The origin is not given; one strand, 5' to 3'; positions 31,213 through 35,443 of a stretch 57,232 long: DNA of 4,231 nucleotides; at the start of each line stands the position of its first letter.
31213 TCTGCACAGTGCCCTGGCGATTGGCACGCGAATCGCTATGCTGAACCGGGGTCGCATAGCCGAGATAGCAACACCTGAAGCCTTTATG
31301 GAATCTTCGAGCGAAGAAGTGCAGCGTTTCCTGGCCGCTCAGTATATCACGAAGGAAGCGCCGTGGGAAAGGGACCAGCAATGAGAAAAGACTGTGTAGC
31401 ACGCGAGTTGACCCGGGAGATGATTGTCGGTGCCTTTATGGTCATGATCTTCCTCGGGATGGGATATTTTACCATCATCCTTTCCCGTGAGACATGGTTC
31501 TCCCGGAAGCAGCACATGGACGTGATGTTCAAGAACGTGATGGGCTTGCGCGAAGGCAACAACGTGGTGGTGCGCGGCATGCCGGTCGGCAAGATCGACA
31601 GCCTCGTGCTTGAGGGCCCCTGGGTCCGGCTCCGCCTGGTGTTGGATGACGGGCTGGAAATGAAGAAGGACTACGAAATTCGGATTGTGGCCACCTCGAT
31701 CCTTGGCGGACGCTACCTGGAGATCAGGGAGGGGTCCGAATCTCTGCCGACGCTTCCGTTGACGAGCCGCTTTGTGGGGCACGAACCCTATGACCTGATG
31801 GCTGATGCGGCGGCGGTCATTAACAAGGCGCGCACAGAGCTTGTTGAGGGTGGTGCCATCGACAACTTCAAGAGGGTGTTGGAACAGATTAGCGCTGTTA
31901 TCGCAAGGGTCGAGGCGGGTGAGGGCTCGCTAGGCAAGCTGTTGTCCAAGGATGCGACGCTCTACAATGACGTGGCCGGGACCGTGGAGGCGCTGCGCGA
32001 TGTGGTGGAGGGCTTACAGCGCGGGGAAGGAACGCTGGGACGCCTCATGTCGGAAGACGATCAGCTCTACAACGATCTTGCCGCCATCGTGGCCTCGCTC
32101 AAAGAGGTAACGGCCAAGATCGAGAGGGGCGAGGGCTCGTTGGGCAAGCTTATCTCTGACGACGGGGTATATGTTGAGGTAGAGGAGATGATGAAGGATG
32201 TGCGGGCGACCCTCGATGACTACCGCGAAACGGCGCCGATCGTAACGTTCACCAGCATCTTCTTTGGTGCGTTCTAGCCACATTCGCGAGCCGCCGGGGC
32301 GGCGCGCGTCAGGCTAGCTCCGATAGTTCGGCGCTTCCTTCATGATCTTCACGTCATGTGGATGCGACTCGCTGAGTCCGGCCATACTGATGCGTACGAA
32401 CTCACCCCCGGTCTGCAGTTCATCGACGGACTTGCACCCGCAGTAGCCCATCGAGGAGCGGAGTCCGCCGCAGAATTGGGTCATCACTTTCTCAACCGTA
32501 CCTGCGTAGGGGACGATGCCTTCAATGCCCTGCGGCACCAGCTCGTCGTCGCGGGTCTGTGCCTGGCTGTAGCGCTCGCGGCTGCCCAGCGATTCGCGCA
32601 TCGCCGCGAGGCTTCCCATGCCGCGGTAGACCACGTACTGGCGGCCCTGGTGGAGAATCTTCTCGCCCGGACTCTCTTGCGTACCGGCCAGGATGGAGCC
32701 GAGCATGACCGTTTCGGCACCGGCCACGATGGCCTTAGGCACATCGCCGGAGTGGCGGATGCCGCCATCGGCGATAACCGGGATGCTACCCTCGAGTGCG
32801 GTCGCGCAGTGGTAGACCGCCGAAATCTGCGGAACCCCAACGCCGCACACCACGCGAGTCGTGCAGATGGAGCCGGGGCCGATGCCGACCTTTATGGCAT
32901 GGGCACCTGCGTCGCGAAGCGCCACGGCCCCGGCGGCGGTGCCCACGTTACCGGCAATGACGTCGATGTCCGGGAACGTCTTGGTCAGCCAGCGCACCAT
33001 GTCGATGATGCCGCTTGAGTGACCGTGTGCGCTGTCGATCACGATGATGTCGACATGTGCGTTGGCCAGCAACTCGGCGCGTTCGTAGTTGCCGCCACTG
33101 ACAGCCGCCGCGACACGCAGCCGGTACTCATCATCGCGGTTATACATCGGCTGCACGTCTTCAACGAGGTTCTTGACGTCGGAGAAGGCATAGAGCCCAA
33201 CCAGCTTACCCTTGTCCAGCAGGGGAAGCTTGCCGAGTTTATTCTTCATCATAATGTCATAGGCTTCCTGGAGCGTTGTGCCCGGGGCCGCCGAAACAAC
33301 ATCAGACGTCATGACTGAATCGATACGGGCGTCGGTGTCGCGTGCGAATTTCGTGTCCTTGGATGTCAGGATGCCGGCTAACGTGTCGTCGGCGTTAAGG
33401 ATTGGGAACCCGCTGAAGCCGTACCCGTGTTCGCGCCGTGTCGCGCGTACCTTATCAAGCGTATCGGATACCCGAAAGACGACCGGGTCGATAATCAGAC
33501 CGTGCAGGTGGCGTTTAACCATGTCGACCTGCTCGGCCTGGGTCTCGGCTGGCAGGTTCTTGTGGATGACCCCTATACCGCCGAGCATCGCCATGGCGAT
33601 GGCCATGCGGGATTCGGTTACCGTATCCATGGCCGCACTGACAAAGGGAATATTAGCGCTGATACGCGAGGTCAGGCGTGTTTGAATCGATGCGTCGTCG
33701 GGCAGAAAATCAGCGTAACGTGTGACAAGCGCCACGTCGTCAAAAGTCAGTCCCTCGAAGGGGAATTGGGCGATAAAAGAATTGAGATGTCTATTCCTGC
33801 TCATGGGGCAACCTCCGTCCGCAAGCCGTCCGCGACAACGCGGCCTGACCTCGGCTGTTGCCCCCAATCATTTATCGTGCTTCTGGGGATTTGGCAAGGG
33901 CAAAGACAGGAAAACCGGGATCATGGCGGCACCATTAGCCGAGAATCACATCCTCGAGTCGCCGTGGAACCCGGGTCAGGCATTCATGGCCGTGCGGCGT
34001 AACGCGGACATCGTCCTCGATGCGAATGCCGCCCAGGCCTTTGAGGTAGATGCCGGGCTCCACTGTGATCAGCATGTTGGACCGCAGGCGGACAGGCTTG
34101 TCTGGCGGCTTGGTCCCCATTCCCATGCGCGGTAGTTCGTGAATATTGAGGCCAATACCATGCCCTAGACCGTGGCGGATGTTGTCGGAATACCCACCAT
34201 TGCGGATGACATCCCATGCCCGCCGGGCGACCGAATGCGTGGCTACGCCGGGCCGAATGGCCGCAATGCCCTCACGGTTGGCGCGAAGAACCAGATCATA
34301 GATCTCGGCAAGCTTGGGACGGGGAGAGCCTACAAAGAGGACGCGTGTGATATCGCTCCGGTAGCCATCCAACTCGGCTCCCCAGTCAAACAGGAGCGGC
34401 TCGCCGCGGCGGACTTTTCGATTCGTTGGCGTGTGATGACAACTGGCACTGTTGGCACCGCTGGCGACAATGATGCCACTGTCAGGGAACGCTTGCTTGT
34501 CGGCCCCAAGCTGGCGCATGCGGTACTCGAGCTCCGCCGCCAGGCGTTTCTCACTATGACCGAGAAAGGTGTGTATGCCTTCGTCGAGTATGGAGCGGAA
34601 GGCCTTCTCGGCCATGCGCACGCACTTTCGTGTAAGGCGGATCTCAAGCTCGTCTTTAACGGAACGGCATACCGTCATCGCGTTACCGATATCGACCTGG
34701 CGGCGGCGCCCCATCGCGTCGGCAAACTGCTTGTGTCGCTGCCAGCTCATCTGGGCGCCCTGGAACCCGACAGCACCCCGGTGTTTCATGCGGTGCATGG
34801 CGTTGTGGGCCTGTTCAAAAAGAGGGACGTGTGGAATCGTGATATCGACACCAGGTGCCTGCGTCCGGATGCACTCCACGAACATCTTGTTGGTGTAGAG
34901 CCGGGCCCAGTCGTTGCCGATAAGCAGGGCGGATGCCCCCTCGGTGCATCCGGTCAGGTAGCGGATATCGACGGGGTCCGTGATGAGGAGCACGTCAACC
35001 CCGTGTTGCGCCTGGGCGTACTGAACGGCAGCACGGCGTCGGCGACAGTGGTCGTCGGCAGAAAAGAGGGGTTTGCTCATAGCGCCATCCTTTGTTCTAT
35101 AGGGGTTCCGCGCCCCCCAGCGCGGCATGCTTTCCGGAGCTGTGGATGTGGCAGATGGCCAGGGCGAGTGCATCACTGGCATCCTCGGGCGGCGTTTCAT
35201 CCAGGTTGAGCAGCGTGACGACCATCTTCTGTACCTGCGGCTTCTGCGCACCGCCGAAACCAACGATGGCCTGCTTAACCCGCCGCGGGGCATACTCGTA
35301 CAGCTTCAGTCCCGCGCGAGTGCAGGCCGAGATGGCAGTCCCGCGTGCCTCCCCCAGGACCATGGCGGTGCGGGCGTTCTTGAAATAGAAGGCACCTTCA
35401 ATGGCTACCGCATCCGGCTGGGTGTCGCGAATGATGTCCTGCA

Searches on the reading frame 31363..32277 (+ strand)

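Call 56: search_protein_families(library=pfam, proteins=[window:31363-32277:+], max_evalue=0.00001)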
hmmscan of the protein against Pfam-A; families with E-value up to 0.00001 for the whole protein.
window:31363-32277:+ (304 aa): 1 family
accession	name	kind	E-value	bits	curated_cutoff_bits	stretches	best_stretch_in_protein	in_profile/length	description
PF02470.25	MlaD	-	6.6e-13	49.1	25.1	1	49-124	2-81/81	MlaD protein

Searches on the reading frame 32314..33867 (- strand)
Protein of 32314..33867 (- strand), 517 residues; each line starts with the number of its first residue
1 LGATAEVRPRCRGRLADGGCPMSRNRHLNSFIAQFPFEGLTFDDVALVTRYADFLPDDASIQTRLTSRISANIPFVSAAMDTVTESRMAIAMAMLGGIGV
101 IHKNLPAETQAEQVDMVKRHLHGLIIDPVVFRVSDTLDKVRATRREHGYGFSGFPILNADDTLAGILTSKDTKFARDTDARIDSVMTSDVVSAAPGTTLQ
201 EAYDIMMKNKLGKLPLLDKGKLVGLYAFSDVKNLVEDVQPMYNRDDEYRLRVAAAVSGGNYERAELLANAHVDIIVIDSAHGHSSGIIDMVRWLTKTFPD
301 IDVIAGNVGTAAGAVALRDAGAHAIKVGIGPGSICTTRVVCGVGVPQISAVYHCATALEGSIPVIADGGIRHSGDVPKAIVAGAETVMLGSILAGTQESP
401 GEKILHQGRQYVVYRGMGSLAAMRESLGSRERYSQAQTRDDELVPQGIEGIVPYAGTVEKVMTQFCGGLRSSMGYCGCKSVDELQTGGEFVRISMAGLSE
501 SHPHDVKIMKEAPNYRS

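Call 56: search_protein_families(library=pfam, proteins=[window:32314-33867:-], max_evalue=0.00001)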
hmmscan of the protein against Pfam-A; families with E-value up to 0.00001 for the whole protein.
window:32314-33867:- (517 aa): 4 families
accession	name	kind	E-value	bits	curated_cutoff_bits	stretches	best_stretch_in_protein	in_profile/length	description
PF00478.31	IMPDH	-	4.3e-144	480.2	25.6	1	39-504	1-345/345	IMP dehydrogenase / GMP reductase domain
PF00571.33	CBS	-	8.6e-15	55.3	24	1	183-234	2-54/57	CBS domain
PF01070.24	FMN_dh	-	5.5e-09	36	24.9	1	290-392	209-304/350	FMN-dependent dehydrogenase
PF03060.21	NMO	-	4.6e-07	30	28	0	354-406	188-238/331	Nitronate monooxygenase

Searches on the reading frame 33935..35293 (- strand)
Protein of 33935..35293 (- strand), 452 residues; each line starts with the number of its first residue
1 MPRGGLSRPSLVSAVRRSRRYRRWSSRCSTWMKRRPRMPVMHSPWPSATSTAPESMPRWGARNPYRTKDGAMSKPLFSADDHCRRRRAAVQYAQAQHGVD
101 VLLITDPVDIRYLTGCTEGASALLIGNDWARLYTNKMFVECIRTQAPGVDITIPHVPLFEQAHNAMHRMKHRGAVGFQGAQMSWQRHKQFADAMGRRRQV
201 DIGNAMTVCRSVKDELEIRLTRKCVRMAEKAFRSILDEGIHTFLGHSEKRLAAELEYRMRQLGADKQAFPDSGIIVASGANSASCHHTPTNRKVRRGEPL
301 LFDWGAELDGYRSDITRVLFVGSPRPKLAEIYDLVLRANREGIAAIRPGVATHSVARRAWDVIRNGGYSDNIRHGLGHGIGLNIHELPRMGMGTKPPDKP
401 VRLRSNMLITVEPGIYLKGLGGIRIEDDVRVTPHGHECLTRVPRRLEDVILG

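Call 56: search_protein_families(library=pfam, proteins=[window:33935-35293:-], max_evalue=0.00001)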
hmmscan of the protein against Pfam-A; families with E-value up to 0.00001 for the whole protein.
window:33935-35293:- (452 aa): 2 families
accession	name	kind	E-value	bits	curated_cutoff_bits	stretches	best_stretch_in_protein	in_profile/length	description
PF00557.29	Peptidase_M24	-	6.7e-60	202.9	23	1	220-433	2-208/208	Metallopeptidase family M24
PF01321.24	Creatinase_N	-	2.4e-12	47.9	22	1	86-212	1-128/128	Creatinase/Prolidase N-terminal domain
